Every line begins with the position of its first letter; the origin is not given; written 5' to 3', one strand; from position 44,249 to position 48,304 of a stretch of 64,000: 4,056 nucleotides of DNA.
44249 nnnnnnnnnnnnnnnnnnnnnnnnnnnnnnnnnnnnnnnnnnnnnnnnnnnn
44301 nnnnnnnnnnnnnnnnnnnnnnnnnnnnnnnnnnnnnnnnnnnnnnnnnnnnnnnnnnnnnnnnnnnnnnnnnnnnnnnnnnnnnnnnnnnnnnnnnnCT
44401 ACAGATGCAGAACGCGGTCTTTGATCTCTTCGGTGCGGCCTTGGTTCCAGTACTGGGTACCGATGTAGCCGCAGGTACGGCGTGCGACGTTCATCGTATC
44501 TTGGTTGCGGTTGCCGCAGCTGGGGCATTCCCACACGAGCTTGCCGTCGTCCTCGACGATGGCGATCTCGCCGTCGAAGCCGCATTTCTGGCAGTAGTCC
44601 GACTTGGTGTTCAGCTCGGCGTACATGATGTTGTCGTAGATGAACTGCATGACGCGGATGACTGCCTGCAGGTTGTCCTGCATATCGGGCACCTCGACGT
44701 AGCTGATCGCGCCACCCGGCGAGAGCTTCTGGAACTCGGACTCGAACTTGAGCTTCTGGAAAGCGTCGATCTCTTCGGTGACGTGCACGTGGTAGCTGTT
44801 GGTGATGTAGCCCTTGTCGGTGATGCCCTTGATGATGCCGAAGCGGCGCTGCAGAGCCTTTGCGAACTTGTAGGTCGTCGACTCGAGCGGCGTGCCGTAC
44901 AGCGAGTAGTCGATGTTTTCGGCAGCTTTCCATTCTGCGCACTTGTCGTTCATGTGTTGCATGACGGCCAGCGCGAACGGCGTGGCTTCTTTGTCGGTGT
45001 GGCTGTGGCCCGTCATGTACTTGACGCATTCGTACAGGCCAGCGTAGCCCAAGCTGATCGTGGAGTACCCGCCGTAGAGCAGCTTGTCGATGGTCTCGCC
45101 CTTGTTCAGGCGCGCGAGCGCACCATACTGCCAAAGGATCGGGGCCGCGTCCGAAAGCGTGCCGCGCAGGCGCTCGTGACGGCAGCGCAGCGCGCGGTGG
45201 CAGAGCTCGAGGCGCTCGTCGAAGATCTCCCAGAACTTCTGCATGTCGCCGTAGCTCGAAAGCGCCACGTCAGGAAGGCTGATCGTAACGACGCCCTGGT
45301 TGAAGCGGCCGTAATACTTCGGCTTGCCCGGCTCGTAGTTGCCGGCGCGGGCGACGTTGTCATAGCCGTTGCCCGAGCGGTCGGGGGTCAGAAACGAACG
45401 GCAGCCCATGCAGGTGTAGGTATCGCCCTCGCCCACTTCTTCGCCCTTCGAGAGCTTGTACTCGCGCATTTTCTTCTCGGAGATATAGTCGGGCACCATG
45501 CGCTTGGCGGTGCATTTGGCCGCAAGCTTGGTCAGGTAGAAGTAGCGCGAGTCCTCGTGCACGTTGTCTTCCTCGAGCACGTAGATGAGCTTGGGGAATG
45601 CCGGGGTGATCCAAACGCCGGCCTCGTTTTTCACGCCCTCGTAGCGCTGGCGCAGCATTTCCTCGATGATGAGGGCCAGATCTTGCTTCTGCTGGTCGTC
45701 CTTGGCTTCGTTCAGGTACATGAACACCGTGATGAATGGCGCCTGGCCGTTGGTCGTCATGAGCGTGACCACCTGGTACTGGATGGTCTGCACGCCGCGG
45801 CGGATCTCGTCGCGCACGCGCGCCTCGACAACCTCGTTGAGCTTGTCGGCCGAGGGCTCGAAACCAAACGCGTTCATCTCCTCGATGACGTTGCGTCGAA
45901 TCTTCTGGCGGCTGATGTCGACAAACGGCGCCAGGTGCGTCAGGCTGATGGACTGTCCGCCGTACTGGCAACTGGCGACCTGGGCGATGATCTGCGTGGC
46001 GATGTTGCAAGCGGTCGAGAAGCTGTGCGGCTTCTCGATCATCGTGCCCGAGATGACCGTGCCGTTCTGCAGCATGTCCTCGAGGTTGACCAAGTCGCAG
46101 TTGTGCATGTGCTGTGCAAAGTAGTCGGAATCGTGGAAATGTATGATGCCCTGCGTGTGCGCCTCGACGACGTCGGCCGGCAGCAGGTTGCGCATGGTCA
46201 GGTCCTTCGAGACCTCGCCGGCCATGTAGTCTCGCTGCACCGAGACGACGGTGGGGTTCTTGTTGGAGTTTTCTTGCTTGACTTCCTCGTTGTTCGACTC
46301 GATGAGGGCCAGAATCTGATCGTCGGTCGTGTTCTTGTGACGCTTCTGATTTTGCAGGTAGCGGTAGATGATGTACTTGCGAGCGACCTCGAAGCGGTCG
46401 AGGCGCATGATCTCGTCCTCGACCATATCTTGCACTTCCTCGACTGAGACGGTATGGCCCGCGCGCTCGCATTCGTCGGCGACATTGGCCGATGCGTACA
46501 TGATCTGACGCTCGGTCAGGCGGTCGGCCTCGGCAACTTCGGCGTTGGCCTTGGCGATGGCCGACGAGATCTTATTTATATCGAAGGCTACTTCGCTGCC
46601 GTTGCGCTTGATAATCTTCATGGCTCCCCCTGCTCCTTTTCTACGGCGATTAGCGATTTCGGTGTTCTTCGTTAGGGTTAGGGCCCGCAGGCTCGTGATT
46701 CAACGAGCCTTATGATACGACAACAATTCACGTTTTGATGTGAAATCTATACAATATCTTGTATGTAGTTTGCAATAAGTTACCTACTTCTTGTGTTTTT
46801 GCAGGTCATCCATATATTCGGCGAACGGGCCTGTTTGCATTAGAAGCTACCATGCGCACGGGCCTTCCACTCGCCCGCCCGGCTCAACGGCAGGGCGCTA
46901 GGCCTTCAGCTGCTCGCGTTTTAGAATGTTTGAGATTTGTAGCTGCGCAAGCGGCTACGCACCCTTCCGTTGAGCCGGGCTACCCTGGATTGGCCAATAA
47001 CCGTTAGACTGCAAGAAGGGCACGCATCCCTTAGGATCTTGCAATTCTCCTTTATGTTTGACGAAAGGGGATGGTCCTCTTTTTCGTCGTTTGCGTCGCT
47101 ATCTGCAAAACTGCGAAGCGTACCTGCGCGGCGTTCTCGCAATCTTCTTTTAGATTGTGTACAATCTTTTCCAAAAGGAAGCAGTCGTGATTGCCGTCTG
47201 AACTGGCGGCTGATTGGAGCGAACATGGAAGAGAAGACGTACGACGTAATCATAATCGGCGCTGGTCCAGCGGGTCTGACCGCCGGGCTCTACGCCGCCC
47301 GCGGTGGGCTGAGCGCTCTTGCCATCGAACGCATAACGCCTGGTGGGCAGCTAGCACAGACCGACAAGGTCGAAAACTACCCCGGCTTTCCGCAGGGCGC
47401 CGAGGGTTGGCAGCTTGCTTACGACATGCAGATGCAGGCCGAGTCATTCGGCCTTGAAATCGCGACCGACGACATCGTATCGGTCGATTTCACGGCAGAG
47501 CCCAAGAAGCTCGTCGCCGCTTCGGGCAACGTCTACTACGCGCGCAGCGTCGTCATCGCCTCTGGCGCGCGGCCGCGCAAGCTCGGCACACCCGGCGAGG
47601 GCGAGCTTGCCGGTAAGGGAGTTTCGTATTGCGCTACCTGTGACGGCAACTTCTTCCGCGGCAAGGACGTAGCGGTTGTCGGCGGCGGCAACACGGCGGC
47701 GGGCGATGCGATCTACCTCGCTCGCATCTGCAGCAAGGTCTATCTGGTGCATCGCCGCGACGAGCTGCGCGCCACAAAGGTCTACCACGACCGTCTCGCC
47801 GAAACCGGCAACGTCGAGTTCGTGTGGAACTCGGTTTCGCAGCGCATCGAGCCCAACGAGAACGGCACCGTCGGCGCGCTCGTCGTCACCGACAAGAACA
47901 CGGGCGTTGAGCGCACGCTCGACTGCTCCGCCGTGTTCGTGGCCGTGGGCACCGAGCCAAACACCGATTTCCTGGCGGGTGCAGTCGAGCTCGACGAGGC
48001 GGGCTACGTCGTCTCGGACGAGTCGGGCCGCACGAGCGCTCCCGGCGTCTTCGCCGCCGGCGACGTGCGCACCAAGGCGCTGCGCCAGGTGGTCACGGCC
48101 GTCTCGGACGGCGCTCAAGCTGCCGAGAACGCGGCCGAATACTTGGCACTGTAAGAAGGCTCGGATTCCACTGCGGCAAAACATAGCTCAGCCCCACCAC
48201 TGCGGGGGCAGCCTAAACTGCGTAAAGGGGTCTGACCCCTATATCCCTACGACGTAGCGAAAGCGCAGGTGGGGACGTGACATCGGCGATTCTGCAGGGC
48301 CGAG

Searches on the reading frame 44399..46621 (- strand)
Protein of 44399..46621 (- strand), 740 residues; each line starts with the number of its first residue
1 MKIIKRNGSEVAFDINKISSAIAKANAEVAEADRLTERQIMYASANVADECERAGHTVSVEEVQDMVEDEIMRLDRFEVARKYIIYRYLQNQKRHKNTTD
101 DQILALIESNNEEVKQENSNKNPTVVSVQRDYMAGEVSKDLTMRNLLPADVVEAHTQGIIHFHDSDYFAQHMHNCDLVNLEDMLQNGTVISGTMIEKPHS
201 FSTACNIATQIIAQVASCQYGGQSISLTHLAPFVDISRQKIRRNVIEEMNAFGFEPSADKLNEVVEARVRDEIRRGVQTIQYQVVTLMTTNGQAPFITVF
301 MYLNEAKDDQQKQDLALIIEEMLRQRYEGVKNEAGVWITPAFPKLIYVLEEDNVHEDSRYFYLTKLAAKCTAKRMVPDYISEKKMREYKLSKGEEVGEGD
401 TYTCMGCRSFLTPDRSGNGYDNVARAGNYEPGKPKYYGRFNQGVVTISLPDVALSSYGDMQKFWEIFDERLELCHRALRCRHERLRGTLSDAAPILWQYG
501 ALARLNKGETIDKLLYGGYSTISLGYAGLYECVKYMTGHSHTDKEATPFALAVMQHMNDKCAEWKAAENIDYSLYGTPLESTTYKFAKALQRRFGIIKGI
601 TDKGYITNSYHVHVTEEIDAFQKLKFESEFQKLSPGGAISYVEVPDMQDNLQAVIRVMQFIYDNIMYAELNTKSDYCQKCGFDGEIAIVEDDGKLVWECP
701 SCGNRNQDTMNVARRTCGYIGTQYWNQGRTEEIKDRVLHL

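Call 54: search_protein_families(library=pfam, proteins=[window:44399-46621:-], max_evalue=0.001)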
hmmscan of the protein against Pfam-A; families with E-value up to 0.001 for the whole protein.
window:44399-46621:- (740 aa): 3 families
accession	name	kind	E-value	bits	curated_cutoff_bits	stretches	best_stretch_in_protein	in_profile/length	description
PF13597.11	NRDD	-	2.3e-195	650.9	26.2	1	117-739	1-562/562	Anaerobic ribonucleoside-triphosphate reductase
PF01228.26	Gly_radical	-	5.8e-20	72.2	22.2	1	615-721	2-103/106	Glycine radical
PF03477.21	ATP-cone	-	1.5e-19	70.8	25.8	1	1-91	1-87/88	ATP cone domain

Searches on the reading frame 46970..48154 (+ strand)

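Call 54: search_protein_families(library=pfam, proteins=[window:46970-48154:+], max_evalue=0.001)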
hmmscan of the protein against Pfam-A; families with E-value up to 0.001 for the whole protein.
window:46970-48154:+ (394 aa): 10 families
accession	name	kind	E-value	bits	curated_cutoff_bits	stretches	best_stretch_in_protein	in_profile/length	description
PF07992.20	Pyr_redox_2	-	1.7e-53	182.4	26.1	1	91-381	1-291/291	Pyridine nucleotide-disulphide oxidoreductase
PF13738.12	Pyr_redox_3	-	2.9e-22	79.7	30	1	149-364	83-305/305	Pyridine nucleotide-disulphide oxidoreductase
PF00070.33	Pyr_redox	-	9.7e-14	52.1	22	1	234-308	2-81/82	Pyridine nucleotide-disulphide oxidoreductase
PF01946.23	Thi4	-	7.6e-06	25.8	26.2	1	90-126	17-55/235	Thi4 family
PF00890.30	FAD_binding_2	-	3.5e-05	23.6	20.4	1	92-128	1-38/414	FAD binding domain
PF12831.13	FAD_oxidored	-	5e-05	23.2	27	1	92-128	1-38/416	FAD dependent oxidoreductase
PF01494.25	FAD_binding_3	-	6.9e-05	22.7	22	1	91-123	2-34/349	FAD binding domain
PF01266.30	DAO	-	7.1e-05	22.9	27.9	0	92-126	1-37/353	FAD dependent oxidoreductase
PF01134.28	GIDA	-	7.2e-05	22.5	22.1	0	92-119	1-28/391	Glucose inhibited division protein A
PF03486.20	HI0933_like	-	0.00052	20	50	0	92-122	2-32/244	HI0933-like protein Rossmann domain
